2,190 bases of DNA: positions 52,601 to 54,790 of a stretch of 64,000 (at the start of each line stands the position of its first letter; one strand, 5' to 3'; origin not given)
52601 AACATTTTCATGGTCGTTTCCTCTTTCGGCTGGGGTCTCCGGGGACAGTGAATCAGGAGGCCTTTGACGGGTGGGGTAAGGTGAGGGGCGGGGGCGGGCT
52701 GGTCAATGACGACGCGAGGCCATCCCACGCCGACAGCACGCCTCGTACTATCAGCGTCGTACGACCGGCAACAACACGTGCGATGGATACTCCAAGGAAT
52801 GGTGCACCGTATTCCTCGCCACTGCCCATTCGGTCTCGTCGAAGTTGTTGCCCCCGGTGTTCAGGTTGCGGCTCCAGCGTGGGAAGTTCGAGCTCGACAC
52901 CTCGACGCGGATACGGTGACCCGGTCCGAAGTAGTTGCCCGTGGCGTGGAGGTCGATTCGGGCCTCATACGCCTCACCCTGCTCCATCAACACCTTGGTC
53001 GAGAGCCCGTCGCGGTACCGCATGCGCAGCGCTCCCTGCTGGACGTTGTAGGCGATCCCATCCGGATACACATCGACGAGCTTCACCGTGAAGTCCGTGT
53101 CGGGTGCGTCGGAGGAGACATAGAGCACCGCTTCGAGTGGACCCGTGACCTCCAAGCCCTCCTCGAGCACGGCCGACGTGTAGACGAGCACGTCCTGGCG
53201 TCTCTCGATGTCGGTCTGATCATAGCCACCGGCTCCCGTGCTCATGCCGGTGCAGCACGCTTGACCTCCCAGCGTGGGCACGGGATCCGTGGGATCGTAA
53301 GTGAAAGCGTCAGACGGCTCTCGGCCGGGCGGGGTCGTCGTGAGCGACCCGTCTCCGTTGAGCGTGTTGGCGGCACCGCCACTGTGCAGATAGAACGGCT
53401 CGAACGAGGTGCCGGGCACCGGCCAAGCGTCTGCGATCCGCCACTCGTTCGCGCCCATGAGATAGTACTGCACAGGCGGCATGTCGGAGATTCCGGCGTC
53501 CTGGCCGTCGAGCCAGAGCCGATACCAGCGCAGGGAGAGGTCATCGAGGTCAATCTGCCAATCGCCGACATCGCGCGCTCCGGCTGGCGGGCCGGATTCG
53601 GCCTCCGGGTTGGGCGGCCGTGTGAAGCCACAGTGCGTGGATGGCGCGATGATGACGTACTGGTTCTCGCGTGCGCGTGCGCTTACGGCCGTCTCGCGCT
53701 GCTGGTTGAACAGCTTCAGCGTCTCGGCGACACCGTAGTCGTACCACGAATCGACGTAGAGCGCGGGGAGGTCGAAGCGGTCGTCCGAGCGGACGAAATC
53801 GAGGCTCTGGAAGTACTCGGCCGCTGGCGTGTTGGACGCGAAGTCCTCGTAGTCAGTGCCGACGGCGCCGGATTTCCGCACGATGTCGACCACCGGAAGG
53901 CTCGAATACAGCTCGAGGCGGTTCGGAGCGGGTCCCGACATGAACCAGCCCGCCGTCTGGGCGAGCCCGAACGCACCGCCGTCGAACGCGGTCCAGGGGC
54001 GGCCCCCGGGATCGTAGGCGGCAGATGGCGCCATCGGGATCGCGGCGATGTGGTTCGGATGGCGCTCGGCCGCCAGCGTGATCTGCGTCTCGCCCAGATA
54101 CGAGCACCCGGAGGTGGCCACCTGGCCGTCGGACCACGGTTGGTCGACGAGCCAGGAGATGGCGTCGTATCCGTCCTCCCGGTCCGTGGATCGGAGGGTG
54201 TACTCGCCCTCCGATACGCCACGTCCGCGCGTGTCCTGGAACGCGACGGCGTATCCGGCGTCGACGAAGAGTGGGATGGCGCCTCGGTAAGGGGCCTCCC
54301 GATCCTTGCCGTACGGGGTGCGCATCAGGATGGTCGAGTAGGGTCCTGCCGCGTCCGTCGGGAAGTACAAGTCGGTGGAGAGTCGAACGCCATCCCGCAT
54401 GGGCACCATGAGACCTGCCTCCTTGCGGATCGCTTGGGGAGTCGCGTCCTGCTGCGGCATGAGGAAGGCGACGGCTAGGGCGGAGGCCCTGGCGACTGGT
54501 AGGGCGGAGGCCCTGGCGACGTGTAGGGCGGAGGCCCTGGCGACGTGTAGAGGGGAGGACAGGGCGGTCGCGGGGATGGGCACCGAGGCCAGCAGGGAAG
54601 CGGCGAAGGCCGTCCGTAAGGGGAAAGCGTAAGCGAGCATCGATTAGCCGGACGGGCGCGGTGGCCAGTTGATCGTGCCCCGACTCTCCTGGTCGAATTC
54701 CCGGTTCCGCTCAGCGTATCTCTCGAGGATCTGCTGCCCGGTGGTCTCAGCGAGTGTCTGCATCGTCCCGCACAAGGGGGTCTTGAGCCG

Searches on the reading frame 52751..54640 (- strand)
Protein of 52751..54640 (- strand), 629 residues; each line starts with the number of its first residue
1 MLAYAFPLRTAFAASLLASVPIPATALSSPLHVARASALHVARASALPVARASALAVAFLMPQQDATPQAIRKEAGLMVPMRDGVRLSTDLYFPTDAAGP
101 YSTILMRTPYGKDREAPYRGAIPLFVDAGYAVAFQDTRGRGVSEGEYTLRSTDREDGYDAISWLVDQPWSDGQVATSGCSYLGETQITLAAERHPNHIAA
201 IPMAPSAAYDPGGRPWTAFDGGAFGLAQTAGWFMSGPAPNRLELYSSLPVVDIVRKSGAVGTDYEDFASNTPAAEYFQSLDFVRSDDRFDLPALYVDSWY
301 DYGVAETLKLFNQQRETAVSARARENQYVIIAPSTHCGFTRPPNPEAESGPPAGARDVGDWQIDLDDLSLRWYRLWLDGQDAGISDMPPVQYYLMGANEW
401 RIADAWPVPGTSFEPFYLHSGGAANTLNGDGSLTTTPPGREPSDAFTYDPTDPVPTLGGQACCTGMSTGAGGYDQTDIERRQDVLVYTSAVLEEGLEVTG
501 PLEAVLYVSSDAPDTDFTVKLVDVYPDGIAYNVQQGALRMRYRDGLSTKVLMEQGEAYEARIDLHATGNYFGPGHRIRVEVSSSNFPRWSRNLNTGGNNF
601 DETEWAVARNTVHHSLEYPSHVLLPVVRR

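Call 63: search_protein_families(library=pfam, proteins=[window:52751-54640:-], max_evalue=0.0001)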
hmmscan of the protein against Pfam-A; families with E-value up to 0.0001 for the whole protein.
window:52751-54640:- (629 aa): 2 families
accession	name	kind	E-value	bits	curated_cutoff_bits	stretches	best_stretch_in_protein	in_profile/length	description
PF08530.16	PepX_C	-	3.4e-51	174.7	22.5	1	383-622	2-216/217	X-Pro dipeptidyl-peptidase C-terminal non-catalytic domain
PF02129.25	Peptidase_S15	-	4.6e-43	148.2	23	1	83-337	1-261/262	X-Pro dipeptidyl-peptidase (S15 family)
